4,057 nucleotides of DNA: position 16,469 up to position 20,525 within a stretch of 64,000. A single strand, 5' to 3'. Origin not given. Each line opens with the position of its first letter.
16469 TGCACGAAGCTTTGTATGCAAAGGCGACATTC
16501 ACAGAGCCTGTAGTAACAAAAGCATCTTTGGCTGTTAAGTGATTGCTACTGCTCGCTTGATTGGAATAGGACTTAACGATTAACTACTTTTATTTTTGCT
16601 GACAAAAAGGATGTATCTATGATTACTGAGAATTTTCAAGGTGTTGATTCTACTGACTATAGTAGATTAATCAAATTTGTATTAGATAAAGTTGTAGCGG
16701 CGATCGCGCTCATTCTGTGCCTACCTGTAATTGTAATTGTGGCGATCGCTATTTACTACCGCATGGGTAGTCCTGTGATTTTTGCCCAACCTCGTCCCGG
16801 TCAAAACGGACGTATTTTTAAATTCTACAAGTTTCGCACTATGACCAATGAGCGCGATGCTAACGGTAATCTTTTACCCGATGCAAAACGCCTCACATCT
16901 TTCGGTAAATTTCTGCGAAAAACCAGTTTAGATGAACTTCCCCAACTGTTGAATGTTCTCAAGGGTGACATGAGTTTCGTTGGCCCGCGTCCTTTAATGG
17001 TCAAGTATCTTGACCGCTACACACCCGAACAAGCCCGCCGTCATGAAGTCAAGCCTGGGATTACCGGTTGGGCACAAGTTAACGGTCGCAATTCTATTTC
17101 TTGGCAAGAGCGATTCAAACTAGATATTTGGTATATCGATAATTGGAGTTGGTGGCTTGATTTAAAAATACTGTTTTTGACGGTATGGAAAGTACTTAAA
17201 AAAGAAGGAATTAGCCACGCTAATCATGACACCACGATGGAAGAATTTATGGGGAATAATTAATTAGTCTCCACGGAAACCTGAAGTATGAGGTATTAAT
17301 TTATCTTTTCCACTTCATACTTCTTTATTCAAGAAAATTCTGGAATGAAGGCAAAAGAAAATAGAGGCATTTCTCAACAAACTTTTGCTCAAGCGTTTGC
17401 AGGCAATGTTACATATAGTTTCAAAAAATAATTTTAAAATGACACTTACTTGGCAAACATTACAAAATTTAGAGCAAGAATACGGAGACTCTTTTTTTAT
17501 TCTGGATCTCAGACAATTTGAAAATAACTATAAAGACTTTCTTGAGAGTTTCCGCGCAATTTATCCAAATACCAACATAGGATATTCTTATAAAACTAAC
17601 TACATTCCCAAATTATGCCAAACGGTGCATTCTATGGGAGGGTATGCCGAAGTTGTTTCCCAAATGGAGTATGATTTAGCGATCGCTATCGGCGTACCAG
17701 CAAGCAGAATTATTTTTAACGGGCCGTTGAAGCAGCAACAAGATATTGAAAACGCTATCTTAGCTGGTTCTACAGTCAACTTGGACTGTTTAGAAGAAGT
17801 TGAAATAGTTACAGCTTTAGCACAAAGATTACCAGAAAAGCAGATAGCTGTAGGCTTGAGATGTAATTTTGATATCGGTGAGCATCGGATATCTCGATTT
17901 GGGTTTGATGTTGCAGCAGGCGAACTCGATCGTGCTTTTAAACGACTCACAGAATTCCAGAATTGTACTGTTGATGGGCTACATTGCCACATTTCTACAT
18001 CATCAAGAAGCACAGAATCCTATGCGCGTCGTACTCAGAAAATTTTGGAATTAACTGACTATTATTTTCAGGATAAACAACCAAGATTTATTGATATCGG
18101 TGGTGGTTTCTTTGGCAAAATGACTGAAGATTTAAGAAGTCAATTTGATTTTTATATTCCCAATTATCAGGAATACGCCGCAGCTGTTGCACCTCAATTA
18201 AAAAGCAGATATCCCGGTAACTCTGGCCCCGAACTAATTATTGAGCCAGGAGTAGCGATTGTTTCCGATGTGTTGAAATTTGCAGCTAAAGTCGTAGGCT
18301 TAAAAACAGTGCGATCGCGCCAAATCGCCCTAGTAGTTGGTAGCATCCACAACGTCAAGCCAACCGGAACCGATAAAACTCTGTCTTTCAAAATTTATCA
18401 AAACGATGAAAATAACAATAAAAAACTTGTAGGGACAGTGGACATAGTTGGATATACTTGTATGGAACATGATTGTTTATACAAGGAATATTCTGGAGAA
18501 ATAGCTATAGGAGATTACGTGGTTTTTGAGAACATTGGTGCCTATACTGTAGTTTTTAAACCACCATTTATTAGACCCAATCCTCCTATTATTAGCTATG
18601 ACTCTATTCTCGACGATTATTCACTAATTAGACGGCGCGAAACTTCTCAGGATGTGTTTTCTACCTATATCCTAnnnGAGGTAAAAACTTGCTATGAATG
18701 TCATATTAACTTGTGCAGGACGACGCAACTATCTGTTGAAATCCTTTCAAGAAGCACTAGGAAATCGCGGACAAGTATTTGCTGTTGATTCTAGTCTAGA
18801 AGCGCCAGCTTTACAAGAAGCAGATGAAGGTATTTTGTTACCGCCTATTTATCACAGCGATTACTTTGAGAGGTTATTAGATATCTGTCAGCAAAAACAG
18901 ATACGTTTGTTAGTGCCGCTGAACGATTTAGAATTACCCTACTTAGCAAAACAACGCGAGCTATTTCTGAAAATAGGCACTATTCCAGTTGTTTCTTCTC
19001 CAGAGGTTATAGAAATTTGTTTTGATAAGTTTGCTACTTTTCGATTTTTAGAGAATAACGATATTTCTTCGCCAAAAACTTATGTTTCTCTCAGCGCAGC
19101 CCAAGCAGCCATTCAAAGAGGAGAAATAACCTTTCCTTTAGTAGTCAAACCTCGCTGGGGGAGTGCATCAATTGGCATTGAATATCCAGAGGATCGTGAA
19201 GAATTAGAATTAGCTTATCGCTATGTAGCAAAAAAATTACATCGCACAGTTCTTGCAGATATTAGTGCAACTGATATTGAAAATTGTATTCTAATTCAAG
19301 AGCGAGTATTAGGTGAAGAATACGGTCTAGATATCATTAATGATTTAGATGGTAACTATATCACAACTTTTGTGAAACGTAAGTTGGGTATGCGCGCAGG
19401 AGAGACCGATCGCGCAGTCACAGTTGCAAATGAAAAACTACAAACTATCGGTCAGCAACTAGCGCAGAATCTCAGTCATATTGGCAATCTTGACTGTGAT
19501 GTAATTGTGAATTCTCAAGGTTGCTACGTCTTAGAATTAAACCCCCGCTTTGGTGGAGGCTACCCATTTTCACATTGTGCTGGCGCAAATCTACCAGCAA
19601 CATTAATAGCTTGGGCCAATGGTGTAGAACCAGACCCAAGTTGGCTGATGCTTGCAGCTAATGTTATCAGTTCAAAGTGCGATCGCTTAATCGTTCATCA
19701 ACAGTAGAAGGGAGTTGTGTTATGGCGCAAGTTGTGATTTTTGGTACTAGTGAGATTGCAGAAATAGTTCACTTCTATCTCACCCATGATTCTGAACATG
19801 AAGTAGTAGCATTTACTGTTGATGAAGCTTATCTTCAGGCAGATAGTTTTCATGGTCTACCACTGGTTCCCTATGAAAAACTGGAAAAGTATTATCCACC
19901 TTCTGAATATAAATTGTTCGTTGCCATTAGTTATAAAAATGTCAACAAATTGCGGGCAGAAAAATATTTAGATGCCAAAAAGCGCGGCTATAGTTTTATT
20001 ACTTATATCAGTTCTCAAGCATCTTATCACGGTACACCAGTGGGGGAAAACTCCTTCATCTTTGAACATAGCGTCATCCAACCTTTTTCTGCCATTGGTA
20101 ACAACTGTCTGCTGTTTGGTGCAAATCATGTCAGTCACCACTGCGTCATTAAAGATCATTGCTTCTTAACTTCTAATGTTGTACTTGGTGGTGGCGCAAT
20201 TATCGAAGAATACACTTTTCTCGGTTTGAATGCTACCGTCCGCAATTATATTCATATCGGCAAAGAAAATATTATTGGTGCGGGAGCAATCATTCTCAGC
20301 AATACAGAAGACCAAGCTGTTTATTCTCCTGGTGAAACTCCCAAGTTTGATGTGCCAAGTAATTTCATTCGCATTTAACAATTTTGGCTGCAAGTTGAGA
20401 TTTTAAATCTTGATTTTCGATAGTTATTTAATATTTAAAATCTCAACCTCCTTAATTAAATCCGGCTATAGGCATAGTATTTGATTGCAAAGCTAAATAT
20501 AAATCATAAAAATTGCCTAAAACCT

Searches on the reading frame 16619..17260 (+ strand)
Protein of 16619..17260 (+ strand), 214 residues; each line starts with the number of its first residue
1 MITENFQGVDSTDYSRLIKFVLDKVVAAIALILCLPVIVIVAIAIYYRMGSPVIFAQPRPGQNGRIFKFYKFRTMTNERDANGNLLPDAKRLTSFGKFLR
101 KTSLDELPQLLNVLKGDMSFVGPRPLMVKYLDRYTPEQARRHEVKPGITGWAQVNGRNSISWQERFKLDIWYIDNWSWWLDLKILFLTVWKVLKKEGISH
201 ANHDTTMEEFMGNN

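Call 7: search_protein_families(library=pfam, proteins=[window:16619-17260:+], max_evalue=0.001)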
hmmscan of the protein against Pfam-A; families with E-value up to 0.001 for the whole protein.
window:16619-17260:+ (214 aa): 1 family
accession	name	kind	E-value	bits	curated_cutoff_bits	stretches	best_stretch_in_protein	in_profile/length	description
PF02397.22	Bac_transf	-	4.9e-70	235.2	27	1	19-194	1-179/179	Bacterial sugar transferase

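Call 36: search_protein_families(library=ncbifam, proteins=[window:16619-17260:+], max_evalue=0.00001)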
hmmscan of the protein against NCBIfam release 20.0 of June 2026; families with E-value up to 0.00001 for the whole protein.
window:16619-17260:+ (214 aa): 10 families
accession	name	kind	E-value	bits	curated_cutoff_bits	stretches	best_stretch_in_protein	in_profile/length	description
TIGR03025.1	EPS_sugtrans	subfamily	1.9e-84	284.5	295.55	1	12-197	251-443/445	exopolysaccharide biosynthesis polyprenyl glycosylphosphotransferase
TIGR03023.1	WcaJ_sugtrans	equivalog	2.7e-73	247.8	410.75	1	12-196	256-450/453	undecaprenyl-phosphate glucose phosphotransferase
TIGR03022.1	WbaP_sugtrans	subfamily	5.5e-64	217.1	403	2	91-197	348-454/456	undecaprenyl-phosphate galactose phosphotransferase WbaP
TIGR03013.1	EpsB_2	subfamily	2.9e-53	181.5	393.35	1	8-197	244-441/443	TIGR03013 family XrtA/PEP-CTERM system glycosyltransferase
NF007518.0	PRK10124.1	equivalog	9.5e-48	163.1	684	1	15-192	270-457/464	undecaprenyl-phosphate glucose phosphotransferase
NF052601.1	undeca_RfbP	equivalog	1.6e-47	161.8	330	1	14-193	40-236/244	undecaprenyl-phosphate galactose phosphotransferase family protein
NF041877.1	EPS_EpsZ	equivalog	3.4e-44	151.2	800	1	16-199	263-459/459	exopolysaccharide biosynthesis polyisoprenyl-phosphate hexose-1-phosphate transferase EpsZ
NF050817.1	PolSacchBiosHfsE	equivalog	8.2e-44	150.1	750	1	6-192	259-459/467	polysaccharide biosynthesis protein HfsE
NF011751.0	PRK15204.1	equivalog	6.8e-42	143.6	907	1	14-197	275-474/476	undecaprenyl-phosphate galactose phosphotransferase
NF045514.1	glycotran_HepC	equivalog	2.9e-25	88.9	140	1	12-127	110-213/220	heterocyst development glycosyltransferase HepC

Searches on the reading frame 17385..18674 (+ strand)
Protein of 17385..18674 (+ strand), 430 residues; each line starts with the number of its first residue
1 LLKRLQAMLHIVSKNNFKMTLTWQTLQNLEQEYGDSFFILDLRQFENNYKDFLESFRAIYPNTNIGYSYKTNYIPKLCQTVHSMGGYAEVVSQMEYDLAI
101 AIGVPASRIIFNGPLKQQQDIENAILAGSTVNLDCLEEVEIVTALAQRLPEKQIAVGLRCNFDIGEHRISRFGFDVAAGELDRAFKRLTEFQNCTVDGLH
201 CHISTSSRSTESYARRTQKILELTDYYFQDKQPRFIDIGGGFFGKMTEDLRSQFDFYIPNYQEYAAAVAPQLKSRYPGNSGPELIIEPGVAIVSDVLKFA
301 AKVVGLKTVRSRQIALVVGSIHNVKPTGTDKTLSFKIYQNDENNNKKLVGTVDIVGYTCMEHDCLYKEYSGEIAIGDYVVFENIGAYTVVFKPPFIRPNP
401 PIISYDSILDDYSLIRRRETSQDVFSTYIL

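Call 7: search_protein_families(library=pfam, proteins=[window:17385-18674:+], max_evalue=0.001)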
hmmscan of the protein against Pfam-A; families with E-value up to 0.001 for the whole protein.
window:17385-18674:+ (430 aa): 3 families
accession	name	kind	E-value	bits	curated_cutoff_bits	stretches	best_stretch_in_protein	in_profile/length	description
PF02784.22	Orn_Arg_deC_N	-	1.4e-31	110.2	23.4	1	54-294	9-247/247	Pyridoxal-dependent decarboxylase, pyridoxal binding domain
PF00278.28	Orn_DAP_Arg_deC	-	1.7e-07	31.9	23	1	299-385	10-95/95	Pyridoxal-dependent decarboxylase, C-terminal sheet domain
PF01168.26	Ala_racemase_N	-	8.9e-05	22.7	24.1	1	106-219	68-173/220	Alanine racemase, N-terminal domain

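Call 36: search_protein_families(library=ncbifam, proteins=[window:17385-18674:+], max_evalue=0.00001)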
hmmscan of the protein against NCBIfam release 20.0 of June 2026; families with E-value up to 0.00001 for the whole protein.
window:17385-18674:+ (430 aa): 6 families
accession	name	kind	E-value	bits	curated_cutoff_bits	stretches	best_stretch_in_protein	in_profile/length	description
TIGR01048.1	lysA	equivalog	5.4e-46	156.9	297.9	1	14-426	4-414/417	diaminopimelate decarboxylase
NF041039.1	FslC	exception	4.2e-41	141.1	500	1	19-420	12-417/418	rhizoferrin biosystnesis N-citrylornithine decarboxylase FslC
TIGR03099.1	dCO2ase_PEP1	hypoth_equivalog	8.6e-26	90.9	478.45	1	16-390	5-381/398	pyridoxal-dependent decarboxylase, exosortase A system-associated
NF052544.1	OrLyDeCDokD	equivalog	2.8e-22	78.9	700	1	13-427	20-458/461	ornithine/lysine decarboxylase DokD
NF006515.0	PRK08961.1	equivalog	2.7e-16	58.7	802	1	58-391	522-844/861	bifunctional aspartate kinase/diaminopimelate decarboxylase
TIGR01047.1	nspC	equivalog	2.8e-06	26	409.05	1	151-394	114-347/380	carboxynorspermidine decarboxylase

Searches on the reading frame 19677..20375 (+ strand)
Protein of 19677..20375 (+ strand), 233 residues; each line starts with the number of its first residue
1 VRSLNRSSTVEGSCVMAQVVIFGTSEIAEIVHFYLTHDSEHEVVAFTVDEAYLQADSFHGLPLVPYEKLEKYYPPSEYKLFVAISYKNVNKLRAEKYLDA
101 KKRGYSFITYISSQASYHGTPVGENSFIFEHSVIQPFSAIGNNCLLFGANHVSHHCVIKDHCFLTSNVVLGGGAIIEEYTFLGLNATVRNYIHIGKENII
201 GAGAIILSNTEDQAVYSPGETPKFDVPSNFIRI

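Call 7: search_protein_families(library=pfam, proteins=[window:19677-20375:+], max_evalue=0.001)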
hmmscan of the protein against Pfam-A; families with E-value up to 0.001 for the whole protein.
window:19677-20375:+ (233 aa): 5 families
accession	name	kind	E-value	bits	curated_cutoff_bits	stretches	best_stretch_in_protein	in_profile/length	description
PF00132.30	Hexapep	-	8.7e-12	44.6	27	1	173-206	1-34/36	Bacterial transferase hexapeptide (six repeats)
PF25084.1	LbH_EIF2B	-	1.1e-05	25.8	54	1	121-206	23-99/105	EIF2B subunit epsilon LbH domain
PF14602.12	Hexapep_2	-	7.1e-05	22.9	27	0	174-206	2-32/34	Hexapeptide repeat of succinyl-transferase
PF21711.3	DCTN5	-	0.00049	20.2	40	0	114-181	79-145/182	Dynactin subunit 5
PF17836.7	PglD_N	-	0.00051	21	23.4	0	18-90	1-71/78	PglD N-terminal domain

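Call 36: search_protein_families(library=ncbifam, proteins=[window:19677-20375:+], max_evalue=0.00001)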
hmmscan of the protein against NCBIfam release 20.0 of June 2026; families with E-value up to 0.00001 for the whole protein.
window:19677-20375:+ (233 aa): 6 families
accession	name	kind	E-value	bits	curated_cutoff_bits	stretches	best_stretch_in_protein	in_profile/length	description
TIGR03570.1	NeuD_NnaD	subfamily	3.5e-47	160.6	160.8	1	19-216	2-196/202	NeuD/PglB/VioB family sugar acetyltransferase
NF003657.0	PRK05289.1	equivalog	3.1e-14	52.7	226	1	137-206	99-175/264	acyl-ACP--UDP-N-acetylglucosamine O-acyltransferase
NF002060.0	PRK00892.1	subfamily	6.7e-13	48.5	207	2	151-217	241-307/345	UDP-3-O-(3-hydroxymyristoyl)glucosamine N-acyltransferase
TIGR01852.1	lipid_A_lpxA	equivalog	8.6e-13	48.1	231.05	1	137-206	101-170/254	acyl-ACP--UDP-N-acetylglucosamine O-acyltransferase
TIGR01853.1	lipid_A_lpxD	equivalog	3.8e-12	45.8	242.5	2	151-218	232-299/325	UDP-3-O-(3-hydroxymyristoyl)glucosamine N-acyltransferase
NF010936.0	PRK14356.1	equivalog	2.2e-06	26.9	666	0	175-215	400-440/456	bifunctional UDP-N-acetylglucosamine diphosphorylase/glucosamine-1-phosphate N-acetyltransferase GlmU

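Call 46: search_solved_structures(query=window:19677-20375:+, max_evalue=0.001)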
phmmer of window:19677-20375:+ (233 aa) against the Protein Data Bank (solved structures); distinct sequences matched with E-value up to 0.001: 39.
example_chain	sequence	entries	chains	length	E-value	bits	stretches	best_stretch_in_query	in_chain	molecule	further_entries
3t57_A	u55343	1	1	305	9.1e-12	48.4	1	135-209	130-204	UDP-N-acetylglucosamine O-acyltransferase domain-containing protein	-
4ea7_A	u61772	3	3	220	4.2e-10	42.9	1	16-214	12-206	Perosamine N-acetyltransferase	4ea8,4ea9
4eaa_A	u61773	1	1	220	4e-09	39.7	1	16-214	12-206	Perosamine N-acetyltransferase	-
4eab_A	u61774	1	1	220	1e-08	38.4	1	16-214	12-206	Perosamine N-acetyltransferase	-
2npo_A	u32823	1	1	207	1.2e-08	38.1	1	77-217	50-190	Acetyltransferase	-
2vhe_A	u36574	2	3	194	1.4e-08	38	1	77-216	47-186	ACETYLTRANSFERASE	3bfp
3bss_A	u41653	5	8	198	1.9e-08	37.5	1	77-216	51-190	Acetyltransferase | UDP-N-acetylbacillosamine N-acetyltransferase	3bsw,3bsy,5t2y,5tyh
4mzu_A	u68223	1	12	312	2.8e-08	36.9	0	117-190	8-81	WxcM-like protein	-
6oss_A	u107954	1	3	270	3.9e-08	36.5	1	138-203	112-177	Acyl-[acyl-carrier-protein]--UDP-N-acetylglucosamine O-acyltransferase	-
3fs8_A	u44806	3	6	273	5.2e-08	36.1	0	116-185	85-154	QdtC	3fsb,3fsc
1j2z_A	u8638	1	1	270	1.6e-07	34.5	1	117-202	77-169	Acyl-[acyl-carrier-protein]--UDP-N-acetylglucosamine O-acyltransferase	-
4m98_A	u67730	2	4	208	2.8e-07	33.7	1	56-213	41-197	Pilin glycosylation protein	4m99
3r0s_A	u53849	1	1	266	4.7e-07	32.9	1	118-208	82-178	Acyl-[acyl-carrier-protein]--UDP-N-acetylglucosamine O-acyltransferase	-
4eqy_A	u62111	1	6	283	1.2e-06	31.7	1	138-208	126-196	Acyl-[acyl-carrier-protein]--UDP-N-acetylglucosamine O-acyltransferase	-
5jxx_A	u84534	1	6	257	1.7e-06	31.1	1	137-211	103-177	Acyl-[acyl-carrier-protein]--UDP-N-acetylglucosamine O-acyltransferase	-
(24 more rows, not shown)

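Call 80: search_solved_structures(query=window:19677-20375:+, max_evalue=1e-7, show_alignments=5)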
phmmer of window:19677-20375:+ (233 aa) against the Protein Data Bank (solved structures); distinct sequences matched with E-value up to 1e-7: 10.
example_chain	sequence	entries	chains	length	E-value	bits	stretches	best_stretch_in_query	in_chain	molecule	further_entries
3t57_A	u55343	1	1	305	9.1e-12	48.4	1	135-209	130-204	UDP-N-acetylglucosamine O-acyltransferase domain-containing protein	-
4ea7_A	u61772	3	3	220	4.2e-10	42.9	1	16-214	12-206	Perosamine N-acetyltransferase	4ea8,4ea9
4eaa_A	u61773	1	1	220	4e-09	39.7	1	16-214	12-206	Perosamine N-acetyltransferase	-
4eab_A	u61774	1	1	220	1e-08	38.4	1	16-214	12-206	Perosamine N-acetyltransferase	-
2npo_A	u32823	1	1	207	1.2e-08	38.1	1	77-217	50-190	Acetyltransferase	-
2vhe_A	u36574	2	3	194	1.4e-08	38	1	77-216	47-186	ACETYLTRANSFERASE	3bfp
3bss_A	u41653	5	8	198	1.9e-08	37.5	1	77-216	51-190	Acetyltransferase | UDP-N-acetylbacillosamine N-acetyltransferase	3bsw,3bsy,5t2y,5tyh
4mzu_A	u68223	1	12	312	2.8e-08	36.9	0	117-190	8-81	WxcM-like protein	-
6oss_A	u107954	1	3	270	3.9e-08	36.5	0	138-203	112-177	Acyl-[acyl-carrier-protein]--UDP-N-acetylglucosamine O-acyltransferase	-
3fs8_A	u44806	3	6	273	5.2e-08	36.1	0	116-185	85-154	QdtC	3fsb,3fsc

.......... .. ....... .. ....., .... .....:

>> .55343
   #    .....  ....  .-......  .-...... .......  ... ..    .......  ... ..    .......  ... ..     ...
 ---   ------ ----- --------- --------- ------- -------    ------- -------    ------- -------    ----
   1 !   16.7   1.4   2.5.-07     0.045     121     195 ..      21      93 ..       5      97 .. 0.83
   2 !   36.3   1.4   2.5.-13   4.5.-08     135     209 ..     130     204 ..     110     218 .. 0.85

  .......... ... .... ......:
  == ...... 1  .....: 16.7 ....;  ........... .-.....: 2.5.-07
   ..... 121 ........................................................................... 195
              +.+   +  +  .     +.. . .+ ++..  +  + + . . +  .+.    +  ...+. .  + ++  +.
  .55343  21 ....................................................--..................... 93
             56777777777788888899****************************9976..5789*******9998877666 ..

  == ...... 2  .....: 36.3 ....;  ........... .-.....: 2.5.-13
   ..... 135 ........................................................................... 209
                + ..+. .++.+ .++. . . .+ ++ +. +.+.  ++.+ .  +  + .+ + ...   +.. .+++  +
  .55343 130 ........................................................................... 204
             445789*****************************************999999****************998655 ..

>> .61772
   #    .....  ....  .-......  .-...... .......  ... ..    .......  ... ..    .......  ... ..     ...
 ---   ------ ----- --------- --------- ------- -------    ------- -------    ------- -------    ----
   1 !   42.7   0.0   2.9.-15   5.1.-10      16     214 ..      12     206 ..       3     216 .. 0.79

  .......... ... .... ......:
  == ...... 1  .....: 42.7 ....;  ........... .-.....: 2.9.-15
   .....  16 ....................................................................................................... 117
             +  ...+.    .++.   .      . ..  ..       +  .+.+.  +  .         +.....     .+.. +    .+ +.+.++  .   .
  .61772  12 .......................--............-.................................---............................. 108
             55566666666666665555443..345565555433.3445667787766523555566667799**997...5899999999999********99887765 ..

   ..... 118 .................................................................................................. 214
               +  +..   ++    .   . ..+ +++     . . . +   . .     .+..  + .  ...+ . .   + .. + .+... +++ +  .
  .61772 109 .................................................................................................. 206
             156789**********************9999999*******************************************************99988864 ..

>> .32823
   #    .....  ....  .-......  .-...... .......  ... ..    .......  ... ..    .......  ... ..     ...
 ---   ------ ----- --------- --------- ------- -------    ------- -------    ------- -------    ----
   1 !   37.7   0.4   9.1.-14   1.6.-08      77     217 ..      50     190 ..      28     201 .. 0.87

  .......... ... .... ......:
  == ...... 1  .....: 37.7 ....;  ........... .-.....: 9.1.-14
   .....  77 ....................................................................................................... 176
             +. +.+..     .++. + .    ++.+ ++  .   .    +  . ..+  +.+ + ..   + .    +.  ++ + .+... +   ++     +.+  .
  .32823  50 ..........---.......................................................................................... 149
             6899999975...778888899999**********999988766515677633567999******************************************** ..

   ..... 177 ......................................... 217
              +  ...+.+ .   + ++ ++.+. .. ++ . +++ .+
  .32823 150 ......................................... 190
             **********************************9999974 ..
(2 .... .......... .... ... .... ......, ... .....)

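Call 89: find_related_loci(query=window:19722-20375:+, collection=metagenome_contigs, flank=7000)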
Query window:19722-20375:+ (218 aa) in metagenome_contigs; peptide patterns used: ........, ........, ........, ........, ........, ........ (x = any residue, [..] = any of these).
238 stretches matched a pattern; 9 encode a relative of the query (tblastn E <= 1e-3); 9 distinct loci.
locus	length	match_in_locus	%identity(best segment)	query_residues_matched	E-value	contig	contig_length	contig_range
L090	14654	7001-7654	78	1-218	4e-117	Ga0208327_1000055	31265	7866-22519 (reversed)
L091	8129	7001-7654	65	1-218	3e-99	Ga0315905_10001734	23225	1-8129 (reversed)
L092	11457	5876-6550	64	1-218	3e-93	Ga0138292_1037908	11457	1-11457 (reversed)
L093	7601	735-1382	45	3-211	8e-63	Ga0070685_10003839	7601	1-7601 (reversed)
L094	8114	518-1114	45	4-201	7e-60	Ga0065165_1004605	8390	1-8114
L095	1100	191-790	45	3-201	8e-58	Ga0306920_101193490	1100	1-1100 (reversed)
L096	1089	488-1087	41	3-201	1e-56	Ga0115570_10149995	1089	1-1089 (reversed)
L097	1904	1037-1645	40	1-201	9e-52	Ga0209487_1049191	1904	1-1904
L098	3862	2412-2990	25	2-195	8e-16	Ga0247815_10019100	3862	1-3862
